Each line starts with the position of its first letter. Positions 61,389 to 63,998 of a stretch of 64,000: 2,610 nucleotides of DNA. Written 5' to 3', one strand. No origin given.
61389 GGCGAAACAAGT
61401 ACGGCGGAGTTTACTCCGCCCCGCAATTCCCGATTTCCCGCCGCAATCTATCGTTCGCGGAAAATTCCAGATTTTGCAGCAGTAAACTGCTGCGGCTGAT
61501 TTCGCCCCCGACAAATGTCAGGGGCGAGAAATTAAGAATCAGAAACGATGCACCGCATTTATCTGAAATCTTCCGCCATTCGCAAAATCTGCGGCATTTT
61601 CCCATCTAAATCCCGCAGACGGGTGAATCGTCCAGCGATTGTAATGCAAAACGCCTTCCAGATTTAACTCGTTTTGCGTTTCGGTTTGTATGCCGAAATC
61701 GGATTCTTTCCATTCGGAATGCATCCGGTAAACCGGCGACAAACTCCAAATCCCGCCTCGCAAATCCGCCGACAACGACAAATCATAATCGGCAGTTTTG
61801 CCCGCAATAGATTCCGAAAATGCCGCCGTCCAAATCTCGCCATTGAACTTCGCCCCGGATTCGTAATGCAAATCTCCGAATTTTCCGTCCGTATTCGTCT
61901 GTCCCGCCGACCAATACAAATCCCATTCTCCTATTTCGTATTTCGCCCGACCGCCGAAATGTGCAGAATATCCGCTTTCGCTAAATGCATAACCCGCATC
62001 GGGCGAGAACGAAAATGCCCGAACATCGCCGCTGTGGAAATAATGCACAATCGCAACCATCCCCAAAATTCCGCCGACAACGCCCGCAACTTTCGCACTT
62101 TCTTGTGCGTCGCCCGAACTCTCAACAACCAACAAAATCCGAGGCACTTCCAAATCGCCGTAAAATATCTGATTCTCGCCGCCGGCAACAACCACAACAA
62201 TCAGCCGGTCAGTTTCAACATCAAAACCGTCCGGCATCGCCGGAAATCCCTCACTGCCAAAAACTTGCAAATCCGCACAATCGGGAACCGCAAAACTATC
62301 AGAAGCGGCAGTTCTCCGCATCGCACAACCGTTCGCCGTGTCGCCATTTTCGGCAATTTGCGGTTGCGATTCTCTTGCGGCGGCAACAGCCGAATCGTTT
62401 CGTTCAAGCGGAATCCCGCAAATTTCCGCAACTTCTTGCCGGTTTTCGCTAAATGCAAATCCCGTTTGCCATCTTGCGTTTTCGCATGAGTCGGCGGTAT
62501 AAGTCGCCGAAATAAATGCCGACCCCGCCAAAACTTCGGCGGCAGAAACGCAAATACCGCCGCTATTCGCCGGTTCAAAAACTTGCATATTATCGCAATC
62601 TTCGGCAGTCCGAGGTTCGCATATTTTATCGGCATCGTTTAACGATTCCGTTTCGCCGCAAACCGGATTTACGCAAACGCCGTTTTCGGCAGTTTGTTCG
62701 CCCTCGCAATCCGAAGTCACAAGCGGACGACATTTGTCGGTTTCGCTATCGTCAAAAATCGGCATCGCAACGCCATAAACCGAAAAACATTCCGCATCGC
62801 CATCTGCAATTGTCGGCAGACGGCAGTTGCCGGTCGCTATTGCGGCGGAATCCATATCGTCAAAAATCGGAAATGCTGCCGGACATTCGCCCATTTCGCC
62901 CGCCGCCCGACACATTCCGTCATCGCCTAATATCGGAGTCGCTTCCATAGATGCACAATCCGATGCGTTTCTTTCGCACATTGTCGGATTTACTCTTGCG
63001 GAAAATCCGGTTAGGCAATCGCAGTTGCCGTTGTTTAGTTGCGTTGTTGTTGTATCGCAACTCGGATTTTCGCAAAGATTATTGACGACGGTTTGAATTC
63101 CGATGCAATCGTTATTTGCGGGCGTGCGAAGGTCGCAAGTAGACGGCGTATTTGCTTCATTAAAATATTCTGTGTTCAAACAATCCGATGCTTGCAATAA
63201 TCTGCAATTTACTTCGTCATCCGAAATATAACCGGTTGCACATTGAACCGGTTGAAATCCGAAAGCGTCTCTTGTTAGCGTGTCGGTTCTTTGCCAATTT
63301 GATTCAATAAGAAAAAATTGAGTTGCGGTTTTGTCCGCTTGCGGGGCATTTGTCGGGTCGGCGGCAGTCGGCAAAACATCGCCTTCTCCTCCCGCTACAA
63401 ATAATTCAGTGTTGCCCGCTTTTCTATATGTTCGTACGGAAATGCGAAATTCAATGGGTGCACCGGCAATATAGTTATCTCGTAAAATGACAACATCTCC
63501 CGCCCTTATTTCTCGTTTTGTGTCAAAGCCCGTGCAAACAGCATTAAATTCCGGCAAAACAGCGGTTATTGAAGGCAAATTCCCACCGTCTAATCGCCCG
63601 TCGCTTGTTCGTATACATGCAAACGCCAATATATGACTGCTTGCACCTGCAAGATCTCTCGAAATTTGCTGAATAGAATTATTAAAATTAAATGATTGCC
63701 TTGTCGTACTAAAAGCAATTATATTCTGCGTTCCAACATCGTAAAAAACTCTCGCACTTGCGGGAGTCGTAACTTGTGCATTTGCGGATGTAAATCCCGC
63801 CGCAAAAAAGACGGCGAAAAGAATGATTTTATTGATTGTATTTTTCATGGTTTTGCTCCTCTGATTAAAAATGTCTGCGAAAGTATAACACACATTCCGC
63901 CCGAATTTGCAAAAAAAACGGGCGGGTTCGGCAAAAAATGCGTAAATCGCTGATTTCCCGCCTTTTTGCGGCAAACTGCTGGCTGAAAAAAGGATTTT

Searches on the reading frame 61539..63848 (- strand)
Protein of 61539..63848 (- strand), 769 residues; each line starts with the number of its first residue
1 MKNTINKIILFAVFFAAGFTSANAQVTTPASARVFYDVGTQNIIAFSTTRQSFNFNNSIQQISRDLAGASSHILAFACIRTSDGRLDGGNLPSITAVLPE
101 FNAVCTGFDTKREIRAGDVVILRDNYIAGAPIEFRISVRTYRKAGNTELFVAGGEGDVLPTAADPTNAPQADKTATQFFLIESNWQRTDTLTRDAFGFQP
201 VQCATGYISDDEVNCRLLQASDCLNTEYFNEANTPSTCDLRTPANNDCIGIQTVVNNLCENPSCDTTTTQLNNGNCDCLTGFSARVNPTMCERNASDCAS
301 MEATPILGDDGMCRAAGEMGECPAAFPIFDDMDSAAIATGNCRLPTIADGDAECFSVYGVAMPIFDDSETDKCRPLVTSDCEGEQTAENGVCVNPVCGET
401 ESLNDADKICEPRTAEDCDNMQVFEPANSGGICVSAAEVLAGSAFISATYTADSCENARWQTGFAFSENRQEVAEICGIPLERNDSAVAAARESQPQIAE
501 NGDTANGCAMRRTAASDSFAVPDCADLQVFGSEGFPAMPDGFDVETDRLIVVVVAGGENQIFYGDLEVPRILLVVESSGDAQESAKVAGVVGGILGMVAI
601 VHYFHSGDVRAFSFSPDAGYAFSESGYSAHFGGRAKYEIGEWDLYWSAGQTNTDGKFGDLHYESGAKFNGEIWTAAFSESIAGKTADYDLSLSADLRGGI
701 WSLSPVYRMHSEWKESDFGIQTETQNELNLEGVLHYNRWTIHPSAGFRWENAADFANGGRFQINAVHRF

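Call 3: search_protein_families(library=pfam, proteins=[window:61539-63848:-], max_evalue=1)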
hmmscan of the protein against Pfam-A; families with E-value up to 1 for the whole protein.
window:61539-63848:- (769 aa): 1 family
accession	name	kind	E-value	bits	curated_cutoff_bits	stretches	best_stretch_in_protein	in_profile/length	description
PF08131.16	Defensin_3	-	0.85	10.3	18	0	211-227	17-33/39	Defensin-like peptide family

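Call 4: search_protein_families(library=ncbifam, proteins=[window:61539-63848:-], max_evalue=1)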
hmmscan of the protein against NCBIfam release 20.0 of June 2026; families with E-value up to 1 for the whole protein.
window:61539-63848:- (769 aa): 0 families

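Call 65: find_encoding_contigs(protein=window:61539-63848:-, flank=10000, max_places=4)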
Protein window:61539-63848:- (769 aa): no gene with exactly this product is on record in the collection.
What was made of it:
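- Tried and rejected: Its exact product is not on record, so the contig could not be extended beyond the window (call 65).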
